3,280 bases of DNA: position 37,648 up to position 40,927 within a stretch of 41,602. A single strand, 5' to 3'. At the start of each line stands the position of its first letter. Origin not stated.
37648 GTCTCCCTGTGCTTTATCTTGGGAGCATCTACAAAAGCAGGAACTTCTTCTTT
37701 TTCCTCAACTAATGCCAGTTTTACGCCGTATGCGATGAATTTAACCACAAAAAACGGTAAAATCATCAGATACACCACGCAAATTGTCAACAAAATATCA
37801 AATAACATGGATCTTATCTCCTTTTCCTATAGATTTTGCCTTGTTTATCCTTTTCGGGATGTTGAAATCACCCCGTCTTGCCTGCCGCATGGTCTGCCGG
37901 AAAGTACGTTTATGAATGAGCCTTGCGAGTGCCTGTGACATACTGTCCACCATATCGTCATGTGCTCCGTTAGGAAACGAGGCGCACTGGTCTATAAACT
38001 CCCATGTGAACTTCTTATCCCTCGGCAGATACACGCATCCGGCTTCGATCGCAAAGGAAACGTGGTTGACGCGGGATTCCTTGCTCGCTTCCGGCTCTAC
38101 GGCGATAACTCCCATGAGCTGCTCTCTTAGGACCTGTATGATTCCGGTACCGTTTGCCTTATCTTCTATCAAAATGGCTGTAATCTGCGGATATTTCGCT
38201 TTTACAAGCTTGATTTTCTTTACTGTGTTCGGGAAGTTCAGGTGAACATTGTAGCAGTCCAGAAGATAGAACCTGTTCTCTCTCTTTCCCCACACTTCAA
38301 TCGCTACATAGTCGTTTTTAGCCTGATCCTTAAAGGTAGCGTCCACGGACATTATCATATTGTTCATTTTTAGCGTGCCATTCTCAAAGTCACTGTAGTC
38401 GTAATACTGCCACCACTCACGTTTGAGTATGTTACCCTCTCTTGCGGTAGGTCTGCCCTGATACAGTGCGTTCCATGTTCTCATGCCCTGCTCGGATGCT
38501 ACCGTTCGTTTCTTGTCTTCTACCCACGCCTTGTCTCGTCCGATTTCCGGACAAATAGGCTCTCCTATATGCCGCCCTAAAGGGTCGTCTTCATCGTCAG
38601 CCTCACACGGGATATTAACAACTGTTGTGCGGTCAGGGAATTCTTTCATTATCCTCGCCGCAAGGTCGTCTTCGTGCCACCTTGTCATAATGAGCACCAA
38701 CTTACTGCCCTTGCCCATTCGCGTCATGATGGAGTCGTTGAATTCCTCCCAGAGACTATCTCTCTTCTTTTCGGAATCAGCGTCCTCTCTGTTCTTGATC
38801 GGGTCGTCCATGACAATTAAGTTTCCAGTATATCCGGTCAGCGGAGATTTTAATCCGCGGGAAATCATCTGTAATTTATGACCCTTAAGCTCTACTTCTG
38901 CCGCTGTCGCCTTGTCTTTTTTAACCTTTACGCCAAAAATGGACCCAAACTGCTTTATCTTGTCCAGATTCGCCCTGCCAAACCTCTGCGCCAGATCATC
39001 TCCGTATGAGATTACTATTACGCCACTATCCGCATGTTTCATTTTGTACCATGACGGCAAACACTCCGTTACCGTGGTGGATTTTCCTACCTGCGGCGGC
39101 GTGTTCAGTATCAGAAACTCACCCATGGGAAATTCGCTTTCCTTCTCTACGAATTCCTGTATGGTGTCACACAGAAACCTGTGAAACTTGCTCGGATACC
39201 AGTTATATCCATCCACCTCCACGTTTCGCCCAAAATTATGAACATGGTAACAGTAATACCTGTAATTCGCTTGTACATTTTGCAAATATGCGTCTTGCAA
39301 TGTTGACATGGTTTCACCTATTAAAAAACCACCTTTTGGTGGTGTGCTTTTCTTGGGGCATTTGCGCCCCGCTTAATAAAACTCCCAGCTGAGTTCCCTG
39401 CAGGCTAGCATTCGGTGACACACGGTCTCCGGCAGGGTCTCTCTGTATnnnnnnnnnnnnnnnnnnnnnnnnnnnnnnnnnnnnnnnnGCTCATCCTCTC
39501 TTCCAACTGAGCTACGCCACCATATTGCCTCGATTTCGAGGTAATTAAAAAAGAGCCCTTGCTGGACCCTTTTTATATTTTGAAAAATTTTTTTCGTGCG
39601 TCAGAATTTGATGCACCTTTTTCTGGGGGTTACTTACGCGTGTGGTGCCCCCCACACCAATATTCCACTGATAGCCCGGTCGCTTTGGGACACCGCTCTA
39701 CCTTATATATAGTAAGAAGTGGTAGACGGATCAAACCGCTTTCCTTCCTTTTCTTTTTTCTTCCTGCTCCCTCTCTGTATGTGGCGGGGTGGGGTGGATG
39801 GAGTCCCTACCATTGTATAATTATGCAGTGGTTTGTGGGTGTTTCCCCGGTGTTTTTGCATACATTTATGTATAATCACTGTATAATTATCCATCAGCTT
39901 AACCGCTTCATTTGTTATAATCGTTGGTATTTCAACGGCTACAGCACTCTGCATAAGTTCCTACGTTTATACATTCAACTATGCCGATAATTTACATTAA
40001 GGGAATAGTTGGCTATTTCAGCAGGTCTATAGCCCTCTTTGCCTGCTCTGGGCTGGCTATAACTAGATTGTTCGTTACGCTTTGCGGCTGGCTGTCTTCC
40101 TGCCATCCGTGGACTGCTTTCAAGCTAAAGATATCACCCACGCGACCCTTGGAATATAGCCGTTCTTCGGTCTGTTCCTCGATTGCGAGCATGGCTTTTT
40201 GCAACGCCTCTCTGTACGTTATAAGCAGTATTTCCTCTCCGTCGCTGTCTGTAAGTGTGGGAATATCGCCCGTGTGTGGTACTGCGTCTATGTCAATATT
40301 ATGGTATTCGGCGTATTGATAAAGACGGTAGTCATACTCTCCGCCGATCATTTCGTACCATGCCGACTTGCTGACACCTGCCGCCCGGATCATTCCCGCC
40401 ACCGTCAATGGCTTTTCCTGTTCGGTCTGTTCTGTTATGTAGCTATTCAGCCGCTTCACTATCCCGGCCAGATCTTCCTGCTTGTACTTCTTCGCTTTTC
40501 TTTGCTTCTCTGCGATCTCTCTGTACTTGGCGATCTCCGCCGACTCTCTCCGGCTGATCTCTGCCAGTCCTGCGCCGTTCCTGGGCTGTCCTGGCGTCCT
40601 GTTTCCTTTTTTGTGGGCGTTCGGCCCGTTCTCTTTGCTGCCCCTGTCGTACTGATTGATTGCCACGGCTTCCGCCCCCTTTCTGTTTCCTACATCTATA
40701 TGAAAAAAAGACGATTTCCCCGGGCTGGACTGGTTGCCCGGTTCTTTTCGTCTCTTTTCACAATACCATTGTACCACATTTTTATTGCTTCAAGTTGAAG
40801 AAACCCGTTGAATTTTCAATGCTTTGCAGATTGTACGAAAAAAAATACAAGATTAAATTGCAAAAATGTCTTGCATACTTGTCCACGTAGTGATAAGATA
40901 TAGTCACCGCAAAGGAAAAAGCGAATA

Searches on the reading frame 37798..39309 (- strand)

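Call 8: search_protein_families(library=phrogs, proteins=[window:37798-39309:-], max_evalue=0.001)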
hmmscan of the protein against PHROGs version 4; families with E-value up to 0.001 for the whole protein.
window:37798-39309:- (503 aa): 6 families
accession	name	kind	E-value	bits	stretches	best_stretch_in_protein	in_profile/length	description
phrog_38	-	head and packaging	1.1e-103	349.4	1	10-479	267-718/760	terminase large subunit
phrog_4758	-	head and packaging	3.1e-49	168.5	1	31-240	30-240/243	terminase large subunit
phrog_5573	-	head and packaging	9.3e-44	150.7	1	249-469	24-239/250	terminase large subunit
phrog_30251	-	head and packaging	1.6e-17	64.1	1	47-355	44-341/799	terminase large subunit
phrog_979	-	head and packaging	2.5e-11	43.9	1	291-474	412-609/642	terminase large subunit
phrog_12171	-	head and packaging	2.9e-05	25.2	1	401-469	33-100/110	terminase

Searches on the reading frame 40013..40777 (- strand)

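Call 8: search_protein_families(library=phrogs, proteins=[window:40013-40777:-], max_evalue=0.001)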
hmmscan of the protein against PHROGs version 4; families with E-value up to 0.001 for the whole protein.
window:40013-40777:- (254 aa): 1 family
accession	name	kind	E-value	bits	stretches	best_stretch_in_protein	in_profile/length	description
phrog_606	-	head and packaging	9.9e-06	26.7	1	105-241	62-146/167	terminase small subunit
